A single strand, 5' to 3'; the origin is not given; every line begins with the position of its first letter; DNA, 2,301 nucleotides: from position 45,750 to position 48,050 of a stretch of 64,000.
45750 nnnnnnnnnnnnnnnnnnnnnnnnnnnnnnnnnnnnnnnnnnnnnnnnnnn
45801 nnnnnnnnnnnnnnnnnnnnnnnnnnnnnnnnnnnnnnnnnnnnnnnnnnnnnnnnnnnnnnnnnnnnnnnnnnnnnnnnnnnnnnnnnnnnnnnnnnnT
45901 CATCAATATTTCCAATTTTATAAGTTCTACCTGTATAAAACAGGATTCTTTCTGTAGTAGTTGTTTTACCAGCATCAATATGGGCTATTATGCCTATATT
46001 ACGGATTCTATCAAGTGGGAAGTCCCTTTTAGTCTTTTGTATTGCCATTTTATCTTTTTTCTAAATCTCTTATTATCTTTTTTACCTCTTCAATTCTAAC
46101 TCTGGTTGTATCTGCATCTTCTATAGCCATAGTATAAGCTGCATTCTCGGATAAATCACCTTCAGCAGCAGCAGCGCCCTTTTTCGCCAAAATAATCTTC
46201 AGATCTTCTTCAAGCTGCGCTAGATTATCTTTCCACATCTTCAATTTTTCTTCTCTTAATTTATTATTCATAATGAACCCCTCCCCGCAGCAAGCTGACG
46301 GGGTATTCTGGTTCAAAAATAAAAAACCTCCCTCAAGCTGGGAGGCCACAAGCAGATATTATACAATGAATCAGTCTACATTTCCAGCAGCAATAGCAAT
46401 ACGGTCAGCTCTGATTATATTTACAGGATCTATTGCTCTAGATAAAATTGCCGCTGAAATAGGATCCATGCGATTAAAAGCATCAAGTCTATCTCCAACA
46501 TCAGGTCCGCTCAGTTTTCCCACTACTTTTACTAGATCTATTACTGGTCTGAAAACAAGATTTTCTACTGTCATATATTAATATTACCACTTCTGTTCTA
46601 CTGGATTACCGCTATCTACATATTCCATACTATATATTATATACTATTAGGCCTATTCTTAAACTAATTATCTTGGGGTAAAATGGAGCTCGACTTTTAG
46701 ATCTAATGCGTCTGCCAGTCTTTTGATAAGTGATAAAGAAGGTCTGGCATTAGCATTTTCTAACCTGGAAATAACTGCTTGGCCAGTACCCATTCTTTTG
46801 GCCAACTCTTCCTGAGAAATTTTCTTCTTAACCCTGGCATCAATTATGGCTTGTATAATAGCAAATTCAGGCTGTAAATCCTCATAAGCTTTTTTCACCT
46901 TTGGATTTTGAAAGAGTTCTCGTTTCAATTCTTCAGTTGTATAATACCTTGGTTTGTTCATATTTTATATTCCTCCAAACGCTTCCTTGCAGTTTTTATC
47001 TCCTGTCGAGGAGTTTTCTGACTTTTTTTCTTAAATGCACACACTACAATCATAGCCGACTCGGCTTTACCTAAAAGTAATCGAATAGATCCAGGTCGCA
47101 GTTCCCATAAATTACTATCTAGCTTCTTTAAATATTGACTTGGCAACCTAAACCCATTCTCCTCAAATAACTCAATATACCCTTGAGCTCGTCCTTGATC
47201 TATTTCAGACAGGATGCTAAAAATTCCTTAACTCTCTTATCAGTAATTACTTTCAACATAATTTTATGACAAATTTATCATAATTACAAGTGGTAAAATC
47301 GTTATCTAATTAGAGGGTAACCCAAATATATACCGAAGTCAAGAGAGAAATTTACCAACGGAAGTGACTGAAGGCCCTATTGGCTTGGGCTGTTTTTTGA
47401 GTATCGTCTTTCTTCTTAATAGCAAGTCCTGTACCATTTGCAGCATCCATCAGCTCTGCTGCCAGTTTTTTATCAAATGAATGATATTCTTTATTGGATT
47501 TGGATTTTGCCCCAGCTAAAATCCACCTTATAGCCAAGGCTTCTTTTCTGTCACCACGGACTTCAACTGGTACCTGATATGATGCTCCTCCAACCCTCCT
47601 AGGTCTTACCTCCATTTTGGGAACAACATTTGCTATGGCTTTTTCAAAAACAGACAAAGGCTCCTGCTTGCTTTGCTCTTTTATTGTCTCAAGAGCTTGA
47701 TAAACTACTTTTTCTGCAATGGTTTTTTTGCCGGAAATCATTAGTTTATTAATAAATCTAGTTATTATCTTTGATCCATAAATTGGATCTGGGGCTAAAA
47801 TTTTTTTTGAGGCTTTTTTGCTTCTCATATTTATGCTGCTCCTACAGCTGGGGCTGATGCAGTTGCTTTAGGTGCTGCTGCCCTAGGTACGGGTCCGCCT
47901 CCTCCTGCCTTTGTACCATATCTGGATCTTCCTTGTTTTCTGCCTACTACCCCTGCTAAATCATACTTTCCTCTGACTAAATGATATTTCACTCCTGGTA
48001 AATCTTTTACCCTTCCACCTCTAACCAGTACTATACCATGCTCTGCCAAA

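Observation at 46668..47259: An orphaned HigA-type antitoxin sits next to a Gp49/HigB-like toxin gene that is frameshifted at a T5 homopolymer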

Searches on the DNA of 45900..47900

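Call 32: search_rna_families(source=window, start=45900, end=47900, threshold=evalue, max_evalue=1)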
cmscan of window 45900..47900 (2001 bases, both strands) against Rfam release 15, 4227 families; matches with E-value up to 1: 0.
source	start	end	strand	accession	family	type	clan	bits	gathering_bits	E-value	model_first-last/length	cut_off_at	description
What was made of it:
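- On Programmed frameshift or homopolymer phase switch: There is no Rfam hit (call 32).
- There is no Rfam match (call 32).
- Tried and rejected: Nothing was found (call 32).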

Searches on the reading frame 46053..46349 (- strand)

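Call 7: search_protein_families(library=pfam, max_evalue=0.1, proteins=[window:46053-46349:-])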
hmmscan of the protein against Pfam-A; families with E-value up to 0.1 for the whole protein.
seq(99 aa): 3 families
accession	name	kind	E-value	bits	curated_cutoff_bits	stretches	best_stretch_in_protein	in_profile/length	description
PF03449.20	GreA_GreB_N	-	3.2e-07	30.9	24.5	1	33-95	5-68/71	Transcription elongation factor, N-terminal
PF02754.22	CCG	-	0.012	16.1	20.6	1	16-54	36-74/85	Cysteine-rich domain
PF07072.16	ZapD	-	0.066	13.4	27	1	29-92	130-196/210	Cell division protein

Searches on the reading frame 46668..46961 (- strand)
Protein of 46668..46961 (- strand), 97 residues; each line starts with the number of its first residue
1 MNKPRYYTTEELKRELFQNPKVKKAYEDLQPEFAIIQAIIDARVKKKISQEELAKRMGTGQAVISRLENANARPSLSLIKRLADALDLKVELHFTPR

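Call 7: search_protein_families(library=pfam, max_evalue=0.1, proteins=[window:46671-46961:-])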
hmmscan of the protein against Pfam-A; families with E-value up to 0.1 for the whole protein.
seq(97 aa): 10 families
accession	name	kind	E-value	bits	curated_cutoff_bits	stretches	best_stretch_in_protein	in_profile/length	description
PF01381.28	HTH_3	-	2.7e-14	53.4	23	1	40-90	2-52/55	Helix-turn-helix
PF13560.12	HTH_31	-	2.7e-09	37.7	27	1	43-91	10-59/64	Helix-turn-helix domain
PF13443.12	HTH_26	-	1.3e-07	32.2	22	1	45-90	8-54/63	Cro/C1-type HTH DNA-binding domain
PF13744.12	HTH_37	-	1.4e-05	25.2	27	1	27-93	11-78/80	Helix-turn-helix domain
PF15731.11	MqsA_antitoxin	-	3.5e-05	24.4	30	1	33-82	68-117/131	Antitoxin component of bacterial toxin-antitoxin system, MqsA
PF12844.13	HTH_19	-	0.0011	19.2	30.2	1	41-86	6-51/64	Helix-turn-helix domain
PF13413.12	HTH_25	-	0.016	15.4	24.6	1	41-71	4-34/62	Helix-turn-helix domain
PF01371.25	Trp_repressor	-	0.033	14.7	27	1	39-70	41-72/88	Trp repressor protein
PF03909.22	BSD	-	0.037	14.4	24.6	1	8-50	9-38/58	BSD domain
PF04545.22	Sigma70_r4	-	0.071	13.1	24.1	0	38-69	11-42/50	Sigma-70, region 4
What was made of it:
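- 46668..46961 (-): Intact HigA-type XRE-HTH antitoxin, 97 aa. HTH_3 at E=2.7e-14 (call 7).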

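Call 8: search_protein_families(library=ncbifam, max_evalue=0.1, proteins=[window:46671-46961:-])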
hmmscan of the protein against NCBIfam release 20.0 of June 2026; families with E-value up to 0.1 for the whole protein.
seq(97 aa): 27 families (the best 25 are shown)
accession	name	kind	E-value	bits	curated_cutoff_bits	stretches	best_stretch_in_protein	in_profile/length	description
TIGR00270.2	TIGR00270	equivalog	4.7e-09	36.2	110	1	18-90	61-131/159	multiprotein bridging factor aMBF1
NF041951.1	phage_RstR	subfamily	2.6e-08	34.1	80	1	37-88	5-56/108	RstR family transcriptional repressor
TIGR03070.1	couple_hipB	subfamily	4.9e-08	32.8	71.65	1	37-89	5-57/58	type II toxin-antitoxin system Y4mF family antitoxin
TIGR03830.1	CxxCG_CxxCG_HTH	subfamily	1.4e-06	28.1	61.8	1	34-80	65-111/127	type II TA system antitoxin MqsA family protein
NF007271.0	PRK09726.1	equivalog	3.2e-06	27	79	1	42-92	20-70/88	type II toxin-antitoxin system antitoxin HipB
NF010465.0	PRK13890.1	equivalog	4.1e-05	23.7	96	1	44-90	15-61/121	conjugal transfer protein TrbA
NF047948.1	male_kill_WMK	equivalog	0.00032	20.2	300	1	34-90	5-61/300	WO male-killing family protein Wmk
TIGR02980.1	SigBFG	subfamily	0.0015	18.3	234.35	1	15-70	165-217/227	SigB/SigF/SigG family RNA polymerase sigma factor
NF007408.0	PRK09943.1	equivalog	0.0015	18.2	211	1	35-94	8-67/185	HTH-type transcriptional regulator PuuR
NF006015.0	PRK08154.1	subfamily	0.0025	17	204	1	36-91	32-87/314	anaerobic benzoate catabolism transcriptional regulator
NF007257.0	PRK09706.1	subfamily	0.0034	17.2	101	1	36-87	7-58/135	transcriptional repressor DicA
TIGR02612.1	mob_myst_A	hypoth_equivalog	0.012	15.5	122.6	1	47-96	38-89/150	mobile mystery protein A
NF003055.0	PRK03975.1-2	equivalog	0.012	15.4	122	1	44-69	21-46/140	putative transcriptional regulator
NF041575.1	antitoxPezA_Strep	equivalog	0.015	15.3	290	1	38-85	5-52/158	type II toxin-antitoxin system antitoxin PezA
NF003162.0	PRK04140.1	equivalog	0.015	14.4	263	1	40-90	132-182/317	transcriptional regulator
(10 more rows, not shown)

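Call 11: find_encoding_contigs(protein=window:46668-46961:-, flank=3000, max_places=10)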
Protein window:46668-46961:- (97 aa): 4 contigs read that carry it; 3 places shown.
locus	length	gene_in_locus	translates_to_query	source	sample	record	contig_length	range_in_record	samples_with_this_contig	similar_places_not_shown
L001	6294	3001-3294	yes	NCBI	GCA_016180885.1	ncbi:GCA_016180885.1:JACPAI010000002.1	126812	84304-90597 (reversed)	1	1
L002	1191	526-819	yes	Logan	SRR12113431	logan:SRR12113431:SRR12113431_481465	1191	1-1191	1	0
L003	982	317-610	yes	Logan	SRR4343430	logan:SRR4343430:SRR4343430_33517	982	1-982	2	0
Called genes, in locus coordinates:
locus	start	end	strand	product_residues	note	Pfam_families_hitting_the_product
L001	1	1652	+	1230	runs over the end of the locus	PF04997:RNA_pol_Rpb1_1, PF00623:RNA_pol_Rpb1_2, PF04983:RNA_pol_Rpb1_3, PF05000:RNA_pol_Rpb1_4, PF04998:RNA_pol_Rpb1_5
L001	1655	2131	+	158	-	PF00164:Ribosom_S12_S23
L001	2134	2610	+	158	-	PF00177:Ribosomal_S7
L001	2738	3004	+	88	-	PF05973:Gp49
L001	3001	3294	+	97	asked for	PF01381:HTH_3, PF13443:HTH_26, PF13560:HTH_31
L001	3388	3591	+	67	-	-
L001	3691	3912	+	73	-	PF03449:GreA_GreB_N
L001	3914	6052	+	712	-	PF00009:GTP_EFTU, PF22042:EF-G_D2, PF03144:GTP_EFTU_D2, PF14492:EFG_III, PF16658:RF3_C, PF03764:EFG_IV, PF00679:EFG_C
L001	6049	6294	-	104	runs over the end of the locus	-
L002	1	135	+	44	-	?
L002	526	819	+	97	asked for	PF01381:HTH_3, PF13443:HTH_26, PF13560:HTH_31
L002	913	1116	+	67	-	-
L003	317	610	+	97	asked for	PF01381:HTH_3, PF13443:HTH_26, PF13560:HTH_31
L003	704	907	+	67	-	-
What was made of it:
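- The source is a metagenome-assembled genome (GCA_016180885.1, call 11).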

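Call 26: search_solved_structures(query=window:46671-46961:-, max_evalue=0.01)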
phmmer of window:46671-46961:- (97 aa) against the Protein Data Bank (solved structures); distinct sequences matched with E-value up to 0.01: 19.
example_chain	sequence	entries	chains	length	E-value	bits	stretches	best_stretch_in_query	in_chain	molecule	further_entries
6af3_B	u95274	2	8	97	9.9e-06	29.1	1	12-84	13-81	HigA antitoxin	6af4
8bny_A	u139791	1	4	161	0.00085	22.9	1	32-88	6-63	Immunity repressor protein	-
8tac_A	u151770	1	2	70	0.00088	22.8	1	38-86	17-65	DBP48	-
3f6w_A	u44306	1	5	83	0.0016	22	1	34-74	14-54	XRE-family like protein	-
9sf2_A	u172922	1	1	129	0.0018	21.8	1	43-95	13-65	Transcriptional regulator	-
7nrd_Sh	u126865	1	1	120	0.003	21.1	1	35-90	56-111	Multiprotein-bridging factor 1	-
6zvi_T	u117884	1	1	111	0.0035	20.9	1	35-90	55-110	MBF1 isoform 1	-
3fmy_A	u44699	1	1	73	0.0041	20.7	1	36-88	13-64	HTH-type transcriptional regulator MQSA (ygiT/b3021)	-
1r63_A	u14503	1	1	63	0.0044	20.6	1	39-91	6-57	REPRESSOR PROTEIN FROM BACTERIOPHAGE 434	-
9f9s_CN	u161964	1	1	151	0.0046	20.6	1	35-90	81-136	Multiprotein-bridging factor 1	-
3kxa_A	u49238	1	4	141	0.0055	20.3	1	37-88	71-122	Putative uncharacterized protein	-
1per_L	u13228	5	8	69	0.0056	20.3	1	39-91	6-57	PROTEIN (434 REPRESSOR) | 434 REPRESSOR | REPRESSOR PROTEIN CI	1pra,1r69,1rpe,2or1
1utx_A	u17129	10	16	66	0.0057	20.3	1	41-91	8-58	CYLR2 | cytolysin regulator 2 | PUTATIVE TRANSCRIPTION REGULATOR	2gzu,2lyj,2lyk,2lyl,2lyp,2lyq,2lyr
2xiu_A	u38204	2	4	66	0.0057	20.2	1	41-91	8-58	CYLR2 | CYLR2 SYNONYM CYTOLYSIN REPRESSOR 2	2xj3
2b5a_A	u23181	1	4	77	0.0058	20.2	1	41-94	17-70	C.BclI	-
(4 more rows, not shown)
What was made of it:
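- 46668..46961 (-): The best solved-structure hit is HigA 6af3_B at E=9.9e-6 (call 26).
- On HigA-type XRE antitoxin of a higBA operon: The best PDB hit is 6af3_B, 'HigA antitoxin', at E=9.9e-6, query residues 12-84 (call 26).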

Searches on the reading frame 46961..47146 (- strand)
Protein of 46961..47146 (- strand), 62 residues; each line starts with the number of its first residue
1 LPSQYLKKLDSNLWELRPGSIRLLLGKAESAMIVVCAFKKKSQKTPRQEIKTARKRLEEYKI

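Call 7: search_protein_families(library=pfam, max_evalue=0.1, proteins=[window:46961-47146:-])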
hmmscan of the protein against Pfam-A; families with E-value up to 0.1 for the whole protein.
seq(62 aa): 1 family
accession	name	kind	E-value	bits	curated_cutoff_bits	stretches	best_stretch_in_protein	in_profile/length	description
PF05973.20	Gp49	-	1.3e-12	48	23.9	1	4-58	31-90/90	Phage derived protein Gp49-like (DUF891)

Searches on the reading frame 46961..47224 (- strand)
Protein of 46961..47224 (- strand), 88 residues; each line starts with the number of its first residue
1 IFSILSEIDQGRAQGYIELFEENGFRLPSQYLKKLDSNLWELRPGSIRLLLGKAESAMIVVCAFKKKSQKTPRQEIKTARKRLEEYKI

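Call 46: list_cluster_members(proteins=[window:46961-47224:-, window:46961-47224:-, window:46961-47146:-, window:46671-46961:-])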
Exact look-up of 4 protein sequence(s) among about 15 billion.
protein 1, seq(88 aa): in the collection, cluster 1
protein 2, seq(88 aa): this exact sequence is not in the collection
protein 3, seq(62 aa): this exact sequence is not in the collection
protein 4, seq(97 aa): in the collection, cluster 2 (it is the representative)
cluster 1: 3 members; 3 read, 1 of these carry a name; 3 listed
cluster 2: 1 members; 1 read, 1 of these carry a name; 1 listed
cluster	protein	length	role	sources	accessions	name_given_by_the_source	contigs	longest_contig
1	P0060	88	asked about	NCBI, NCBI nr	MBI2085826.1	type II toxin-antitoxin system RelE/ParE family toxin [Candidatus Daviesbacteria ...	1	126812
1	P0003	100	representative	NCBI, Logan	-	-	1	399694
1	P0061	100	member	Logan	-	-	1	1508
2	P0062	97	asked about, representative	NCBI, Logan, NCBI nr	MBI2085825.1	helix-turn-helix transcriptional regulator [Candidatus Daviesbacteria bacterium]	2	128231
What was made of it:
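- NCBI annotates an 88-aa toxin from an ATT start (call 46). NCBI lists MBI2085826.1 as an 88-aa RelE/ParE-family toxin (call 46).
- Tried and rejected: Neither is in the collection (call 46).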
